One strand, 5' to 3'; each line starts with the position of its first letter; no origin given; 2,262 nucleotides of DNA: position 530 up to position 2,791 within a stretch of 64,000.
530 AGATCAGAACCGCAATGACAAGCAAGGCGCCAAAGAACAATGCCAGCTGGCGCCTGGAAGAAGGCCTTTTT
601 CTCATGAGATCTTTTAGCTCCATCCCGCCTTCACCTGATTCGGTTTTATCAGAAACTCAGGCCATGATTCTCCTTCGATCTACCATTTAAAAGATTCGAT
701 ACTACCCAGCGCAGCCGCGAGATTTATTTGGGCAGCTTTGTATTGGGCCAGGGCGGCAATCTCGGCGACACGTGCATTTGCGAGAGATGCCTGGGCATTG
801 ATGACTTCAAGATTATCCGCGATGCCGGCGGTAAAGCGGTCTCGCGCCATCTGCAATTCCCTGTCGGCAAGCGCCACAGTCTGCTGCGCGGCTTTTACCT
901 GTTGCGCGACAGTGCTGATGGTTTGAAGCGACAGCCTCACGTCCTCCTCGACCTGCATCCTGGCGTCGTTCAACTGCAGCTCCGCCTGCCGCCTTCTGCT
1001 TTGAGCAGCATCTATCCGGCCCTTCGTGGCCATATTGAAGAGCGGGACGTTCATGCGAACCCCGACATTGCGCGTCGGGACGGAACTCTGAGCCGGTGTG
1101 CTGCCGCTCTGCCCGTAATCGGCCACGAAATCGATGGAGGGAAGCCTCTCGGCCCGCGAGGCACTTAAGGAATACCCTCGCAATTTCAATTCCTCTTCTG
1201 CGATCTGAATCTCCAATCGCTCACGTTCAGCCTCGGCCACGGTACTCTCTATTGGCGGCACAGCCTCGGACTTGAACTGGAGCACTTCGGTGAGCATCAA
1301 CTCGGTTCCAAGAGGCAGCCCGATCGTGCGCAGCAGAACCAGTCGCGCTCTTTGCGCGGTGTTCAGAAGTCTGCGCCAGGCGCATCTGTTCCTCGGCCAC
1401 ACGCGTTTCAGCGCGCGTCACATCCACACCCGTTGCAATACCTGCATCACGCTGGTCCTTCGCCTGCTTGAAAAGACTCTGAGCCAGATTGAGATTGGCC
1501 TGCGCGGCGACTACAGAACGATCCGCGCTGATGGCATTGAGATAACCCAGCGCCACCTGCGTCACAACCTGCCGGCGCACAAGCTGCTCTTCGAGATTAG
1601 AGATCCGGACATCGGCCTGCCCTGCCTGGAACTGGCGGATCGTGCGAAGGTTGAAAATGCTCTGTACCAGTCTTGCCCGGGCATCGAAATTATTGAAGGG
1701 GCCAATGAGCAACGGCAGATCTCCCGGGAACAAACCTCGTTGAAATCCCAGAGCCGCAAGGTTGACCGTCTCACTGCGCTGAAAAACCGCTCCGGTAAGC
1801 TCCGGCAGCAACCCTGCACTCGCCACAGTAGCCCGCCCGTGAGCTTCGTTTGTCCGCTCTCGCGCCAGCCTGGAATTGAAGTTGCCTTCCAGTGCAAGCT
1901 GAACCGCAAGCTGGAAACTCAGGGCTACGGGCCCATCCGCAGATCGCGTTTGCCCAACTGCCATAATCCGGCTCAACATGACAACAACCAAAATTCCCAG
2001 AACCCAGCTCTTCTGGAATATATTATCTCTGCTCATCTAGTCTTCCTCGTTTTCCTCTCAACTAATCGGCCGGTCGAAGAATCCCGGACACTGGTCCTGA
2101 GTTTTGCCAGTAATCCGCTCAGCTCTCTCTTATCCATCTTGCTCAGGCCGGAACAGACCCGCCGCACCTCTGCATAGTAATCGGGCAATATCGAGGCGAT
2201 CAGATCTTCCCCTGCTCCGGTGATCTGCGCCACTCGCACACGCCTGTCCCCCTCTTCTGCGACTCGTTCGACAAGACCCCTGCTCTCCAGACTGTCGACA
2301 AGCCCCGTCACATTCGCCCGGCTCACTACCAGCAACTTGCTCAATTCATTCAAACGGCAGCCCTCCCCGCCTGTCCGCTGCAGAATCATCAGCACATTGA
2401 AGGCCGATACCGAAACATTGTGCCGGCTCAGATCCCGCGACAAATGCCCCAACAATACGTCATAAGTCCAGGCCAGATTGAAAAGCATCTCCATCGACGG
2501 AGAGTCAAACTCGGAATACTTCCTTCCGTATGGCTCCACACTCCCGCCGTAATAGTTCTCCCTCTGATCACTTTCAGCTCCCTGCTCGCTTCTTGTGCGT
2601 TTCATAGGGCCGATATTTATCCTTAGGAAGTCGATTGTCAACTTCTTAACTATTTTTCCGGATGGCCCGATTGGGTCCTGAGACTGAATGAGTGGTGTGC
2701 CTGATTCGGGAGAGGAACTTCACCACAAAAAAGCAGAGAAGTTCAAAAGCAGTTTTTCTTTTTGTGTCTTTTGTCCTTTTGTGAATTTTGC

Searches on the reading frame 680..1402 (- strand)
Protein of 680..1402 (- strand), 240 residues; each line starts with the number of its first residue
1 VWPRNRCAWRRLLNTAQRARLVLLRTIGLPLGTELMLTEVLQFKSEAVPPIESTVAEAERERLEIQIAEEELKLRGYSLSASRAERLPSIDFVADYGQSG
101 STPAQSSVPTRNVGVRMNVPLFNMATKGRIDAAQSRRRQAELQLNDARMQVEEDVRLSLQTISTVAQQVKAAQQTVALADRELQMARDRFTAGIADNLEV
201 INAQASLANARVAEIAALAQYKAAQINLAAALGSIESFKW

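Call 9: search_protein_families(library=pfam, proteins=[window:680-1402:-], max_evalue=0.001)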
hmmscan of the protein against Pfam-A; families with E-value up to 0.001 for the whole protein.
window:680-1402:- (240 aa): 1 family
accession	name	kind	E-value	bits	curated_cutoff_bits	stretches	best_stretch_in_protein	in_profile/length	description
PF02321.23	OEP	-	3.9e-35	121.8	22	1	53-233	3-187/187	Outer membrane efflux protein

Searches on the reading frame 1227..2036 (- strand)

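Call 9: search_protein_families(library=pfam, proteins=[window:1227-2036:-], max_evalue=0.001)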
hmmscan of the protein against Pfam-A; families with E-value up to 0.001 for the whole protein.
window:1227-2036:- (269 aa): 1 family
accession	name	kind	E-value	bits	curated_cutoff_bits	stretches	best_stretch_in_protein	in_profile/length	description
PF02321.23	OEP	-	3e-14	53.7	22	1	43-223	3-171/187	Outer membrane efflux protein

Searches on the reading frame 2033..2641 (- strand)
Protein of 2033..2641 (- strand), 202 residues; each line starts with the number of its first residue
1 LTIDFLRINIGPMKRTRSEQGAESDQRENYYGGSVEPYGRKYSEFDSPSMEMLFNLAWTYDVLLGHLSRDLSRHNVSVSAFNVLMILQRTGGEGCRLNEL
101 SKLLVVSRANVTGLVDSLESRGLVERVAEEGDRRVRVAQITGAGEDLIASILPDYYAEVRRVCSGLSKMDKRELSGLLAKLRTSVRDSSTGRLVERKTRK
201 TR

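Call 9: search_protein_families(library=pfam, proteins=[window:2033-2641:-], max_evalue=0.001)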
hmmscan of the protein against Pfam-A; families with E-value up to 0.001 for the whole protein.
window:2033-2641:- (202 aa): 4 families
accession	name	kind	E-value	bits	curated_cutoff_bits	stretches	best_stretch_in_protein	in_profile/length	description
PF12802.13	MarR_2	-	4.2e-13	49.7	27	1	74-134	1-60/61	MarR family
PF01047.28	MarR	-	2.6e-11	43.7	24.6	1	78-135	3-58/59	MarR family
PF09339.16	HTH_IclR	-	1.6e-05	25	22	1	80-127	5-51/52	IclR helix-turn-helix domain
PF04182.18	B-block_TFIIIC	-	2.6e-05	24.6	22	1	79-128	3-52/73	B-block binding subunit of TFIIIC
